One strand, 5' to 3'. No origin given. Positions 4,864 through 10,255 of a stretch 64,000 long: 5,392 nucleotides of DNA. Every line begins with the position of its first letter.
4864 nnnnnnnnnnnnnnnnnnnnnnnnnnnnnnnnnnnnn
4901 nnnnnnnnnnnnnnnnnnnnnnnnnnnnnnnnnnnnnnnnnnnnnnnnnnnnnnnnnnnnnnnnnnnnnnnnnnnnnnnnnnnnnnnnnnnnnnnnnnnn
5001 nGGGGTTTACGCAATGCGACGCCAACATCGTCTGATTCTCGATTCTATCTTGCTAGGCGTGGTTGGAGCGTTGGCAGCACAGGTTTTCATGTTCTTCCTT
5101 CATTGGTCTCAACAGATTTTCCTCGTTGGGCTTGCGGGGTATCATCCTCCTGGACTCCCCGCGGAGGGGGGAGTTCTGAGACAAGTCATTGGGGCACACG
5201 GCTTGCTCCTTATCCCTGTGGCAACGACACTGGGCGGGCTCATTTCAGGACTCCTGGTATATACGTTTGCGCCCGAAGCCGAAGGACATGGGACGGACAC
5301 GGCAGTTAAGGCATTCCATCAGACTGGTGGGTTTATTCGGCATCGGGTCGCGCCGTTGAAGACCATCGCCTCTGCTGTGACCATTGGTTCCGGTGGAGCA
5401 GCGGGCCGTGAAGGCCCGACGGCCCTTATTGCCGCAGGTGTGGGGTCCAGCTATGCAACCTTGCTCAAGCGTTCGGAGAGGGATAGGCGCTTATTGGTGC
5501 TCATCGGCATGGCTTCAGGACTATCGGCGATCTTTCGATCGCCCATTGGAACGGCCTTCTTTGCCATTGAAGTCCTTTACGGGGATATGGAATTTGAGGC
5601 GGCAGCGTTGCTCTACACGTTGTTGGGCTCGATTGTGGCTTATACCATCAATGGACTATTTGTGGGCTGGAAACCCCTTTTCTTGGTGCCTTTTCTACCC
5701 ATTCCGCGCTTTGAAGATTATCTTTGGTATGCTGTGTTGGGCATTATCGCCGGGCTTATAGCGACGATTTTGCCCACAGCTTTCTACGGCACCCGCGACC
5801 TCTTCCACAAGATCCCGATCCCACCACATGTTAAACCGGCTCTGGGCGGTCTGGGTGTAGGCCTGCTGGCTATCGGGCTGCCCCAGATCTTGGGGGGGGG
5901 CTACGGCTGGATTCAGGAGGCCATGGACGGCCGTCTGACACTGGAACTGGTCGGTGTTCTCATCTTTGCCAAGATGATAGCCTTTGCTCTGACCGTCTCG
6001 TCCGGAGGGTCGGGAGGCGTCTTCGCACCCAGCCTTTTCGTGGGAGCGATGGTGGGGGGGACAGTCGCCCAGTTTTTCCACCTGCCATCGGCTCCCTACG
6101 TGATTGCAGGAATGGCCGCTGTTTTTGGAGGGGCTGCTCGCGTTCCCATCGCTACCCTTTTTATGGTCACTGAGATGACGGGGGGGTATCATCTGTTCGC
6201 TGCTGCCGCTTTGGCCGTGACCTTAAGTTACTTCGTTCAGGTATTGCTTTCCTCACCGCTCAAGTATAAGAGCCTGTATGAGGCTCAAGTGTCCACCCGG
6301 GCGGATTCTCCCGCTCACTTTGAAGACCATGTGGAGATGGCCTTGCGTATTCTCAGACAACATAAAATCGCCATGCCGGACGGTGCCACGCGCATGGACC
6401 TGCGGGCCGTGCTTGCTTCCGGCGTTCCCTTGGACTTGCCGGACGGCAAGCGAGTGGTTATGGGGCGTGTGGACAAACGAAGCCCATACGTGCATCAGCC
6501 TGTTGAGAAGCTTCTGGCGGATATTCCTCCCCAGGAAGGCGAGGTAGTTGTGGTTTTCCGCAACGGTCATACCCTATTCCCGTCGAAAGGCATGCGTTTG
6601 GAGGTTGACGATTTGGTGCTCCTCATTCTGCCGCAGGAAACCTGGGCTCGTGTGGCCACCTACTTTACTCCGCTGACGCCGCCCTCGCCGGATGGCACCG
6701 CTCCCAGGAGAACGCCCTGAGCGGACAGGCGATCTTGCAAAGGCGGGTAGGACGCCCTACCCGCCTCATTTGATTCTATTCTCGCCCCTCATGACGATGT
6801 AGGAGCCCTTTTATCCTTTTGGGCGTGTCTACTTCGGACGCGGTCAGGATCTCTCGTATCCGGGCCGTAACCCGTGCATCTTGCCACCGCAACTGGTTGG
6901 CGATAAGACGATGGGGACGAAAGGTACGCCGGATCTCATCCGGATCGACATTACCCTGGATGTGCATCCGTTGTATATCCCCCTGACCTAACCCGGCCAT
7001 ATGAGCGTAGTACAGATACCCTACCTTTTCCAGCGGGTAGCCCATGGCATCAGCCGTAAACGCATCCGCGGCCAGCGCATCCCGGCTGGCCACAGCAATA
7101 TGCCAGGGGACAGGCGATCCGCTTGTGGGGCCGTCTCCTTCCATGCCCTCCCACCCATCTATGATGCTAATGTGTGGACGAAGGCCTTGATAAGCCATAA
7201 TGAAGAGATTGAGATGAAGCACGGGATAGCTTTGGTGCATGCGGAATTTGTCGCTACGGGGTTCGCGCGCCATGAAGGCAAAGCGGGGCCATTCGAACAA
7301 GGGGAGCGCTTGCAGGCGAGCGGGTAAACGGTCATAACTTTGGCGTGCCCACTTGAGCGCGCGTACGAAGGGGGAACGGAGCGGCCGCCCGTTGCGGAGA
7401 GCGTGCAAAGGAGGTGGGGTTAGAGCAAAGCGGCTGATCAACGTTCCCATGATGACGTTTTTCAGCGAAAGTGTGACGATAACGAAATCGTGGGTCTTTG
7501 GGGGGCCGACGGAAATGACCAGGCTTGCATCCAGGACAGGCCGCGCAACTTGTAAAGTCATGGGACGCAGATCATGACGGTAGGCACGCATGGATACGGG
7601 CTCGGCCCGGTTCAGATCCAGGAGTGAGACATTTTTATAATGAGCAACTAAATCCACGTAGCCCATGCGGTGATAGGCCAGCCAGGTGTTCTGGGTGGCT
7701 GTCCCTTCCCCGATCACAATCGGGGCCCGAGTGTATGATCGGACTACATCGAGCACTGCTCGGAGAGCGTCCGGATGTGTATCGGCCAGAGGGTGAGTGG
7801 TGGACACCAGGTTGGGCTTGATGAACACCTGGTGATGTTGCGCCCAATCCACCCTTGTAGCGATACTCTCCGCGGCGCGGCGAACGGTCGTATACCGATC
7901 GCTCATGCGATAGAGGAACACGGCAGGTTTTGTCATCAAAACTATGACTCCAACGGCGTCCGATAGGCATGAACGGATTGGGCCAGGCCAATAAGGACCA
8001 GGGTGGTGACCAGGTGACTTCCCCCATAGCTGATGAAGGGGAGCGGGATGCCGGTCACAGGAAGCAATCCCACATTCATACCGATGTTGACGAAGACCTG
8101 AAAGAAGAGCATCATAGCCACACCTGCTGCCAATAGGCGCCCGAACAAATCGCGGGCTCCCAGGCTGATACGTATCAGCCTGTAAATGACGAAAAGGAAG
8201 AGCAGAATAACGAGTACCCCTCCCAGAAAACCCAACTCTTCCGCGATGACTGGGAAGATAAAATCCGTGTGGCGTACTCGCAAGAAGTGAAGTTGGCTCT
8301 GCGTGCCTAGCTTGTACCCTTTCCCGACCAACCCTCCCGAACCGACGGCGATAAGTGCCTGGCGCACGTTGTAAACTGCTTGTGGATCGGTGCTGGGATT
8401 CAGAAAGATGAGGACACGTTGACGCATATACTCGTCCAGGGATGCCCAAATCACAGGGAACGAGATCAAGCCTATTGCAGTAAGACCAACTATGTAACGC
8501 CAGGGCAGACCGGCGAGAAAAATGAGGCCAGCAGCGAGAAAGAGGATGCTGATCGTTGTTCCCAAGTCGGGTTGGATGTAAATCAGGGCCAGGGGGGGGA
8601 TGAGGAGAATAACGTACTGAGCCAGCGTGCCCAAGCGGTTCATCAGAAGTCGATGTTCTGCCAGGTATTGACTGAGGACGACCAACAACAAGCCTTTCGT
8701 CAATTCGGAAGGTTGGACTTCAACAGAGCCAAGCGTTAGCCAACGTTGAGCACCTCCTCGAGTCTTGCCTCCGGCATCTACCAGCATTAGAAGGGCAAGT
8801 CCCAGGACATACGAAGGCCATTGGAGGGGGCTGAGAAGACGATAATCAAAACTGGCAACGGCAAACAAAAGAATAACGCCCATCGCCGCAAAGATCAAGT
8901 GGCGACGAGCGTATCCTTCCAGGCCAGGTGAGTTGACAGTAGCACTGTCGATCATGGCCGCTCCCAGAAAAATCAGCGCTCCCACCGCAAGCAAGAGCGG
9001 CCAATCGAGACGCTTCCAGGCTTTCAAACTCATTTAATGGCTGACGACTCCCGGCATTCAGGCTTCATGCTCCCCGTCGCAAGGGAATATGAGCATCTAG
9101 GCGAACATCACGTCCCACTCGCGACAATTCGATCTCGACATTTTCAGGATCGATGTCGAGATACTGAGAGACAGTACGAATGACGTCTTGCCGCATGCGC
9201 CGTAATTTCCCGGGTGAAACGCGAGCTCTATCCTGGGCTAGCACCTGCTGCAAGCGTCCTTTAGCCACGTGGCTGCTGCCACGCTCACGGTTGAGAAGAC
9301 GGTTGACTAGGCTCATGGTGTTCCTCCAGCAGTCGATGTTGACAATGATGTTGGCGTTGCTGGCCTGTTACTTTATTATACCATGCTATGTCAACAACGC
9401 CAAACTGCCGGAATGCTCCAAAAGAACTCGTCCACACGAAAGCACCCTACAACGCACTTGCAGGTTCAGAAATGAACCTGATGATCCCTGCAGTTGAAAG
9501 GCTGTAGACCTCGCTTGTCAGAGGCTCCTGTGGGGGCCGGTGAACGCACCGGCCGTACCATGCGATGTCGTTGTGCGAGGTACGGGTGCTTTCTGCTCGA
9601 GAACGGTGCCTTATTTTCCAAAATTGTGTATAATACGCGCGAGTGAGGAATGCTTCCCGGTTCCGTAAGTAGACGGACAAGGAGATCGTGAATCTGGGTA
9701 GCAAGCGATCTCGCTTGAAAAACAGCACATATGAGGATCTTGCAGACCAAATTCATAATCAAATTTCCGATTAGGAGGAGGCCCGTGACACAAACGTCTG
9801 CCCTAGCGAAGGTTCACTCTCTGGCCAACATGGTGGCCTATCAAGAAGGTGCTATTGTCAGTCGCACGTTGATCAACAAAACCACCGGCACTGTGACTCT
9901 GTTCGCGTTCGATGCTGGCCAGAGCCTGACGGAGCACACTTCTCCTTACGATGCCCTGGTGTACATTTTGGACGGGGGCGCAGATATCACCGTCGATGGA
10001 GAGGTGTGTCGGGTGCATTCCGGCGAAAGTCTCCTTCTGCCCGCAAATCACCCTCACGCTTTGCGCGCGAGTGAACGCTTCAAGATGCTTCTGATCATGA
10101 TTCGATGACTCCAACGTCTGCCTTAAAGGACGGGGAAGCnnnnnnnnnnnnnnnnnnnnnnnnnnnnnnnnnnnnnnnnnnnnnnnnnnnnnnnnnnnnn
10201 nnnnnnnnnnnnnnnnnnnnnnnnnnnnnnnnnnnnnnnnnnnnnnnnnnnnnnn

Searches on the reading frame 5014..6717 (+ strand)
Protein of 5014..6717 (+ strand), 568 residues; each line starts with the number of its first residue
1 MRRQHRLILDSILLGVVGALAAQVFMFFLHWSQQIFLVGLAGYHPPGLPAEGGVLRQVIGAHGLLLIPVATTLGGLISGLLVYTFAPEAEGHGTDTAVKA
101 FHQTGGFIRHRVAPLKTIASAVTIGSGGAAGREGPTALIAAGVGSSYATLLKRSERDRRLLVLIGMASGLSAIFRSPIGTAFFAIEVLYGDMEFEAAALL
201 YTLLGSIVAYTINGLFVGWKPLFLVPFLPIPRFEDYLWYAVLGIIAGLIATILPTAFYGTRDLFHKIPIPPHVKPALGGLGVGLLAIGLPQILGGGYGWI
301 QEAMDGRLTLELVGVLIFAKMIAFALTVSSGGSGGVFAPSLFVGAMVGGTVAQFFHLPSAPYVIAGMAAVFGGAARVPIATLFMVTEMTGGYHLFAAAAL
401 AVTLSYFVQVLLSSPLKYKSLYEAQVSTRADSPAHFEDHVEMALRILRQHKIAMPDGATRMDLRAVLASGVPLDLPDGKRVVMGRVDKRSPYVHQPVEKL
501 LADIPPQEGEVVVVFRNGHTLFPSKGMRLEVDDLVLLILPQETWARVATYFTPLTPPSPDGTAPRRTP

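Call 53: search_protein_families(library=pfam, proteins=[window:5014-6717:+], max_evalue=0.001)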
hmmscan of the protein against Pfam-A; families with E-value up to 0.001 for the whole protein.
window:5014-6717:+ (568 aa): 2 families
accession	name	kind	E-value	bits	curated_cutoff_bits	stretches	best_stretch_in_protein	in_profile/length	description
PF00654.25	Voltage_CLC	-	6.8e-88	295.6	24.8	1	74-408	1-344/346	Voltage gated chloride channel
PF02080.26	TrkA_C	-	0.00029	21.1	27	0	486-551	6-70/71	TrkA-C domain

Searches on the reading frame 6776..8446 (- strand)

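Call 53: search_protein_families(library=pfam, proteins=[window:6776-8446:-], max_evalue=0.001)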
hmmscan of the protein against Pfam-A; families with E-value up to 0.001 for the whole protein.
window:6776-8446:- (556 aa): 1 family
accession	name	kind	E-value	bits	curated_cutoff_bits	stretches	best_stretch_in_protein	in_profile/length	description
PF04015.17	DUF362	-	9.9e-32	111.1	24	1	207-466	1-200/200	Domain of unknown function (DUF362)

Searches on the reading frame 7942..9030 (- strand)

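Call 53: search_protein_families(library=pfam, proteins=[window:7942-9030:-], max_evalue=0.001)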
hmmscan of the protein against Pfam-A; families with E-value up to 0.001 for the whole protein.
window:7942-9030:- (362 aa): 1 family
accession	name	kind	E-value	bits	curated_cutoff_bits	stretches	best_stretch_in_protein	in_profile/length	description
PF01098.24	FTSW_RODA_SPOVE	-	2.7e-94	316.5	26.4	1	12-357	10-354/356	Cell cycle protein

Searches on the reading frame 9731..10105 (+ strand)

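Call 53: search_protein_families(library=pfam, proteins=[window:9731-10105:+], max_evalue=0.001)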
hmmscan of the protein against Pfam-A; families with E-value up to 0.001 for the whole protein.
window:9731-10105:+ (125 aa): 5 families
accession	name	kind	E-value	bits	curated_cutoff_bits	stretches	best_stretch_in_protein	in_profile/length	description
PF07883.17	Cupin_2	-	9.2e-13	48.1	27.2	1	57-122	2-69/70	Cupin domain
PF02311.25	AraC_binding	-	4e-06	27.1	21.1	1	61-115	11-65/135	AraC-like ligand binding domain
PF14525.12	AraC_binding_2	-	6.1e-06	26.5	27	1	53-124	32-106/173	AraC-binding-like domain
PF21621.3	MPI_cupin_dom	-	0.00017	21.9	27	1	74-107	30-63/79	Mannose-6-phosphate isomerase, cupin domain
PF05899.18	Cupin_3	-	0.00081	19.5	23.5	0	52-115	4-68/74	EutQ-like cupin domain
